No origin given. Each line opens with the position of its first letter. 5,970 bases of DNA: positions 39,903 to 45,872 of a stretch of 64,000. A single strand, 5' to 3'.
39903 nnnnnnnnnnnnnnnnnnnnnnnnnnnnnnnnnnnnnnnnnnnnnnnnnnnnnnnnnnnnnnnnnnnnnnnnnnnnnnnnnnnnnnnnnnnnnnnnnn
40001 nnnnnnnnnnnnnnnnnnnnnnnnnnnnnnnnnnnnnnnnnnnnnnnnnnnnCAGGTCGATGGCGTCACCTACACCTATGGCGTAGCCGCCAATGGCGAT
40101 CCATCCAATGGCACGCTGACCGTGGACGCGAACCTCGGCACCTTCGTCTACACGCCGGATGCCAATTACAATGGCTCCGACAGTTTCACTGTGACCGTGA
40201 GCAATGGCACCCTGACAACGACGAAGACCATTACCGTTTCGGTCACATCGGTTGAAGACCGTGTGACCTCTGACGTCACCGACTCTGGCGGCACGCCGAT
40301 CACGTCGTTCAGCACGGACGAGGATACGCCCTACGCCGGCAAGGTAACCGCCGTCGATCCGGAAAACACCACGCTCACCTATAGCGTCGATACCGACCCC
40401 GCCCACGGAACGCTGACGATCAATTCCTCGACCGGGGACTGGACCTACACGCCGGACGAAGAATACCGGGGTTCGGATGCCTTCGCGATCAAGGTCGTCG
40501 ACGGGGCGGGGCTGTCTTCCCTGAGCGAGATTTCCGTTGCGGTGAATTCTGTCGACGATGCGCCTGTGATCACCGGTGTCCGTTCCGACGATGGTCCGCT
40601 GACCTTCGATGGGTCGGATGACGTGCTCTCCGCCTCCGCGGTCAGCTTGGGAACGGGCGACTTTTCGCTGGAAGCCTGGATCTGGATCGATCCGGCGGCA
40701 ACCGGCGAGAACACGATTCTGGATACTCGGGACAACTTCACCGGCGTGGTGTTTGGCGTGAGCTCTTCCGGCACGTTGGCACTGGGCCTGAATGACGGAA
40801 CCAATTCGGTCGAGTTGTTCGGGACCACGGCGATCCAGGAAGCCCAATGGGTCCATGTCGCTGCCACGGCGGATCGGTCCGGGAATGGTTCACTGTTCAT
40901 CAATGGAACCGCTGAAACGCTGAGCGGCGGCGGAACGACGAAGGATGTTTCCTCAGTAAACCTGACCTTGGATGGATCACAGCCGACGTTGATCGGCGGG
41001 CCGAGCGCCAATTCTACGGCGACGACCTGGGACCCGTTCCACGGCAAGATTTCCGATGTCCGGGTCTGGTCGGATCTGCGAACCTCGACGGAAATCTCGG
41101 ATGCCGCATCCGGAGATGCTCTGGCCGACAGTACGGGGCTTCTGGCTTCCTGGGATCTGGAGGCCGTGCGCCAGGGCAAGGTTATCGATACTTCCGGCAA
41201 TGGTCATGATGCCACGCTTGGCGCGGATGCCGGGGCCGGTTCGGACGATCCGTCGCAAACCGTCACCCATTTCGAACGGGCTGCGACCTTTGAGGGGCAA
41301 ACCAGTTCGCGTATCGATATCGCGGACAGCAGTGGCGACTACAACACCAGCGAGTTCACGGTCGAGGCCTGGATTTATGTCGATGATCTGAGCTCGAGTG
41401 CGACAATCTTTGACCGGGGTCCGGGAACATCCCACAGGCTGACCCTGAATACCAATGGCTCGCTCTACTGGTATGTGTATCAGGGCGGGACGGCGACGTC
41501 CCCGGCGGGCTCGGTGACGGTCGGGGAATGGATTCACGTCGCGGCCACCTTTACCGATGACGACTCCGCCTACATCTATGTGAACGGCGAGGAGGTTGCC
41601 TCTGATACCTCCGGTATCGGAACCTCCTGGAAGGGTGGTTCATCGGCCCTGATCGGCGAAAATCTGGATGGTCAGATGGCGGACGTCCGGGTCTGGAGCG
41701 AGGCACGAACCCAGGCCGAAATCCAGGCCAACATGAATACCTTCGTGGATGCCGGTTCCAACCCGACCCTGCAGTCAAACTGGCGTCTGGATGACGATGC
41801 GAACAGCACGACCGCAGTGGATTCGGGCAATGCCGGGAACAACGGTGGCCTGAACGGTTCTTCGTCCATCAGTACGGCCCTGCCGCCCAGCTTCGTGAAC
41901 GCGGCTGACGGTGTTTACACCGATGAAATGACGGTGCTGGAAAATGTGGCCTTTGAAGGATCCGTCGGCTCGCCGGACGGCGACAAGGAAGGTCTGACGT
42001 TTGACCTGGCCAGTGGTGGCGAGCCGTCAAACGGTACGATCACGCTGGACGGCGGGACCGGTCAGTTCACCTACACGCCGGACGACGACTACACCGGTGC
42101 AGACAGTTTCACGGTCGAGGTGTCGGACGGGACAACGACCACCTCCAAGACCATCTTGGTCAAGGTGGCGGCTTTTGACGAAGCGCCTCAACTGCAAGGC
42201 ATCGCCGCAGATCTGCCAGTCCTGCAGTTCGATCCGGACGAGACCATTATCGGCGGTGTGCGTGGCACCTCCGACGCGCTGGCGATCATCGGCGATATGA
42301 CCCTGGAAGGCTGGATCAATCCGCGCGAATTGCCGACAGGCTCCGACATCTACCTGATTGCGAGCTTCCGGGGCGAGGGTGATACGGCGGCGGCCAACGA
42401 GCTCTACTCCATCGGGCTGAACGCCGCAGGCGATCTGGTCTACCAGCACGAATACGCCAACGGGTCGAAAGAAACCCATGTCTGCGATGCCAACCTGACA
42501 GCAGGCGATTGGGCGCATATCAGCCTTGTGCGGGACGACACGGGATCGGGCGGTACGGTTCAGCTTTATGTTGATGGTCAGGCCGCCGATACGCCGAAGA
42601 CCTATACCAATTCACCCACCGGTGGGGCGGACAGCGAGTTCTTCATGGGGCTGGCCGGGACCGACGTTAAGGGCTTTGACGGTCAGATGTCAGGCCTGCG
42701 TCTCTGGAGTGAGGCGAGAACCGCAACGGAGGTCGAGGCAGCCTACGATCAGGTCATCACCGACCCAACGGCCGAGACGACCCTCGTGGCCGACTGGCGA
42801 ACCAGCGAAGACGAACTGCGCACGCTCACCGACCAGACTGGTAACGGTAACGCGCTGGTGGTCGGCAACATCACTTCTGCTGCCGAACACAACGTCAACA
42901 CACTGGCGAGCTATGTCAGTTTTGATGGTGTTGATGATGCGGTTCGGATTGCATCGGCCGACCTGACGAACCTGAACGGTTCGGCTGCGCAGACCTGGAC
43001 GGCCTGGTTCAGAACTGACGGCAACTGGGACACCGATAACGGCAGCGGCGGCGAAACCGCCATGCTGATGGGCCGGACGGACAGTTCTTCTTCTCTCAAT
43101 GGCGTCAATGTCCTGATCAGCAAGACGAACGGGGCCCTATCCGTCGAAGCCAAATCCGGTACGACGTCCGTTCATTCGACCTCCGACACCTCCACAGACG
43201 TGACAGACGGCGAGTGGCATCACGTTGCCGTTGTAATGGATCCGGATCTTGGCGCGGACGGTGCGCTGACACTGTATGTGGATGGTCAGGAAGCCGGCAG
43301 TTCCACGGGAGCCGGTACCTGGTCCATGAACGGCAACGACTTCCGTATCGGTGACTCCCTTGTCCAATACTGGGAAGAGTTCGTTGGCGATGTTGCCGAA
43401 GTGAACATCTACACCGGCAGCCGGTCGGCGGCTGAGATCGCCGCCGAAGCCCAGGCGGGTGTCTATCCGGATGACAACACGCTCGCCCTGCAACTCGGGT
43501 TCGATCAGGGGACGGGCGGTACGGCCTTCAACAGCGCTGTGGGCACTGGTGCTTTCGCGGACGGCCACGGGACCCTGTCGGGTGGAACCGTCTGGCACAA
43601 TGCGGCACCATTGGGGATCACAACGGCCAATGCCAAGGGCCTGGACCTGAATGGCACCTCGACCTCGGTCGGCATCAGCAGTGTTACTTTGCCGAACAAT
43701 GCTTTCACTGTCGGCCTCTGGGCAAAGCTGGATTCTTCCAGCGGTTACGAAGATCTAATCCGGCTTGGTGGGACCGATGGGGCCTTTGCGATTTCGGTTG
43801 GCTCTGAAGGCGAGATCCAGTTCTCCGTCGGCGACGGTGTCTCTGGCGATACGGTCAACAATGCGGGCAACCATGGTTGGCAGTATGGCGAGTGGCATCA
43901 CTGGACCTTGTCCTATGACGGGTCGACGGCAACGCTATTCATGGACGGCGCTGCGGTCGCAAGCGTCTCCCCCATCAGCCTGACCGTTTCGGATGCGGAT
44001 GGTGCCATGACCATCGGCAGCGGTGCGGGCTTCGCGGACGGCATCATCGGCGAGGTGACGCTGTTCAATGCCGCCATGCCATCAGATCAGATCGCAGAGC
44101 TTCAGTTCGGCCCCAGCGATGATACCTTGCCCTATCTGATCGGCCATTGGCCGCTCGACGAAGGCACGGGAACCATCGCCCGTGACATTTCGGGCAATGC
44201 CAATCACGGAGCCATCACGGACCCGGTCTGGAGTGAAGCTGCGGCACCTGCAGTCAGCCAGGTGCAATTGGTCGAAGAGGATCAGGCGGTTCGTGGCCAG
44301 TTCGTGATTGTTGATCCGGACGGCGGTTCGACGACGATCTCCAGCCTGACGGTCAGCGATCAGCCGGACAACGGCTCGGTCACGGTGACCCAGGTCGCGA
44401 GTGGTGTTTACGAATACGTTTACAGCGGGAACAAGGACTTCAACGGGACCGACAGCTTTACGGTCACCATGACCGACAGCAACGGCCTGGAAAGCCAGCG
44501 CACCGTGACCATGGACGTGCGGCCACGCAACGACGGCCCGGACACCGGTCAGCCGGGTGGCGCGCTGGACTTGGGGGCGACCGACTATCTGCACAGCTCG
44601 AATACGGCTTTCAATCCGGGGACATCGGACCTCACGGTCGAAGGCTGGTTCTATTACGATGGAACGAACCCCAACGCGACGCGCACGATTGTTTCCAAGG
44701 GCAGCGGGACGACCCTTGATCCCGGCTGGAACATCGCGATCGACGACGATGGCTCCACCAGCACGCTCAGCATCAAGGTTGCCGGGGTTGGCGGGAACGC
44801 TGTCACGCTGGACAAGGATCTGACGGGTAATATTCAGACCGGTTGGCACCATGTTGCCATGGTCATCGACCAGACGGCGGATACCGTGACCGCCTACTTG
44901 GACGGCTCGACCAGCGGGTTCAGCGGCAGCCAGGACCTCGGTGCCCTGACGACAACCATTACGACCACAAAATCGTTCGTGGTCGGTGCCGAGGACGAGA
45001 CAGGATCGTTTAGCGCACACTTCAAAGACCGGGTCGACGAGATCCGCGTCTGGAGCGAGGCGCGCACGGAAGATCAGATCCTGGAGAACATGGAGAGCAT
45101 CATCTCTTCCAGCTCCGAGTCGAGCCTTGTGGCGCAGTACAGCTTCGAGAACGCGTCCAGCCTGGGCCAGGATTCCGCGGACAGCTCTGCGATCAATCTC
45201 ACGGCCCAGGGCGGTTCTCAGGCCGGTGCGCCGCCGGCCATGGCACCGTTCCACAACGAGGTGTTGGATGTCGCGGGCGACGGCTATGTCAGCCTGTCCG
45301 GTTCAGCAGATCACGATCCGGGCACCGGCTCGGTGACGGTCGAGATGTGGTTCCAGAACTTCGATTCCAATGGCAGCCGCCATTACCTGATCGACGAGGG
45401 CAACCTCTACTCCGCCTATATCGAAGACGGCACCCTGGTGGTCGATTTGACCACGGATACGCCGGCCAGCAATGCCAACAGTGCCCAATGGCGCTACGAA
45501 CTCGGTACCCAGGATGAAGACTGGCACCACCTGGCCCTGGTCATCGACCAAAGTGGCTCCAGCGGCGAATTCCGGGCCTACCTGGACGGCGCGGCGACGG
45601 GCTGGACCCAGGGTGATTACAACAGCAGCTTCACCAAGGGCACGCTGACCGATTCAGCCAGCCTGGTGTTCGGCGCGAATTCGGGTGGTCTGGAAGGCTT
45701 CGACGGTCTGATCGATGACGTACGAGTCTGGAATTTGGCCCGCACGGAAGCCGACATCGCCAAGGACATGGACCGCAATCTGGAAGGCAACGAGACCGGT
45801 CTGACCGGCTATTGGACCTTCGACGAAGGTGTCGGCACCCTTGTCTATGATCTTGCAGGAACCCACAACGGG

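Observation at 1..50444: A single ORF of more than 16,805 codons, still open at the window edge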

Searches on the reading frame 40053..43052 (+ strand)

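Call 7: search_protein_families(library=pfam, proteins=[window:40053-43052:+], max_evalue=0.01)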
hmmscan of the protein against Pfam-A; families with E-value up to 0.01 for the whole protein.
window:40053-43052:+ (1000 aa): 6 families
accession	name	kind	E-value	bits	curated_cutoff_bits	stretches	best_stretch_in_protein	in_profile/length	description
PF13385.13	Laminin_G_3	-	8.9e-63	211.4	27.6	3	418-558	4-151/151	Concanavalin A-like lectin/glucanases superfamily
PF17963.7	Big_9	-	5.8e-29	101.3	23.6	3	84-161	9-87/89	Bacterial Ig domain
PF17892.7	Cadherin_5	-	4.7e-22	78.1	26.5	3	87-164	15-97/98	Cadherin-like domain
PF02210.31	Laminin_G_2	-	3.1e-13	50.7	22.9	2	783-884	19-123/126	Laminin G domain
PF16184.11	Cadherin_3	-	0.00022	21.6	25.5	0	670-701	70-101/106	Cadherin-like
PF07953.20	Toxin_R_bind_N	-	0.0012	19.1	23.8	0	200-287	52-147/191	Clostridium neurotoxin, N-terminal receptor binding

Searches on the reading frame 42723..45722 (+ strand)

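Call 7: search_protein_families(library=pfam, proteins=[window:42723-45722:+], max_evalue=0.01)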
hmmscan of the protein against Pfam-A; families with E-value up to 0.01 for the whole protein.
window:42723-45722:+ (1000 aa): 6 families
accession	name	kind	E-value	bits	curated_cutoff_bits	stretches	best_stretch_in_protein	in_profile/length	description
PF13385.13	Laminin_G_3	-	2.9e-70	235.7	27.6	4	68-240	1-151/151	Concanavalin A-like lectin/glucanases superfamily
PF02210.31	Laminin_G_2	-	1.8e-14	54.7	22.9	2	130-228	23-122/126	Laminin G domain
PF17963.7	Big_9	-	5.5e-11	43.6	23.6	1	508-597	3-88/89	Bacterial Ig domain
PF14099.13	Polysacc_lyase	-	2.9e-06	27.7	29.9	1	97-210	72-192/210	Polysaccharide lyase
PF00054.30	Laminin_G_1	-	5.9e-05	23.7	24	0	135-196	27-83/131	Laminin G domain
PF17892.7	Cadherin_5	-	0.00013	22.2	26.5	1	530-599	34-97/98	Cadherin-like domain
